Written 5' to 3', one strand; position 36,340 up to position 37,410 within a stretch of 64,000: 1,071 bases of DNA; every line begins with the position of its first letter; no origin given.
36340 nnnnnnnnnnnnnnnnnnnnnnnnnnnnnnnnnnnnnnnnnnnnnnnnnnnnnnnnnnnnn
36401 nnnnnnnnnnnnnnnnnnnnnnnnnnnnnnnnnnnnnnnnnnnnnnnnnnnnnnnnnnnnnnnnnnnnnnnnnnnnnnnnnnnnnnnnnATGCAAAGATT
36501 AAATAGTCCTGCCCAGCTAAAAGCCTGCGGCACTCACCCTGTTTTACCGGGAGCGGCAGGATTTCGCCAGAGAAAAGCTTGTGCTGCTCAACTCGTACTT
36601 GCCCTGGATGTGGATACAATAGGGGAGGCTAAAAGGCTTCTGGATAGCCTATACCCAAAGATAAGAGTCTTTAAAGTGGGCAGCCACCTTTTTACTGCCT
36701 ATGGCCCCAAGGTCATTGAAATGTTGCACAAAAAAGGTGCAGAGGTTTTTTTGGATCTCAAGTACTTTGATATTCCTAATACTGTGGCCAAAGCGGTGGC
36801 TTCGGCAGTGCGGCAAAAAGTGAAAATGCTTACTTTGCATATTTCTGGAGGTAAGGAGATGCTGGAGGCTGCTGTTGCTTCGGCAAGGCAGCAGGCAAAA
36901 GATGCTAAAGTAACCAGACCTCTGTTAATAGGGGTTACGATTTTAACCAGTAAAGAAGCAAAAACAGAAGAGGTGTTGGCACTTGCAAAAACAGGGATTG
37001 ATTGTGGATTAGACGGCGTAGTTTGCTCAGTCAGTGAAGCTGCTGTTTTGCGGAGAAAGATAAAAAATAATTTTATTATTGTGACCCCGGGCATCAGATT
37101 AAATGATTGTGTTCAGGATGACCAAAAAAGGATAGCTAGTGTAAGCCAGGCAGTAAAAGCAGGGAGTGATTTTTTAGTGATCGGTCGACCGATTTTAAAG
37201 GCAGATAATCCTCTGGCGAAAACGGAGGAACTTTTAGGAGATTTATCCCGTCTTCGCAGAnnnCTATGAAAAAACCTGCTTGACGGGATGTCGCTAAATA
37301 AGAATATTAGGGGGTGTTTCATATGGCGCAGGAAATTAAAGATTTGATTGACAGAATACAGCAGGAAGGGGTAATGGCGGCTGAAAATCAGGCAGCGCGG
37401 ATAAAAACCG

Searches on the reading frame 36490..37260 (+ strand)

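Call 9: search_protein_families(library=pfam, proteins=[window:36490-37260:+], max_evalue=0.001)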
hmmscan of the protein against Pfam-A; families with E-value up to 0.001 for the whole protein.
window:36490-37260:+ (257 aa): 1 family
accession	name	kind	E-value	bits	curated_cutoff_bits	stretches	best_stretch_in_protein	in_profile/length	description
PF00215.30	OMPdecase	-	1.1e-49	169.8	27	1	34-247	2-220/221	Orotidine 5'-phosphate decarboxylase / HUMPS family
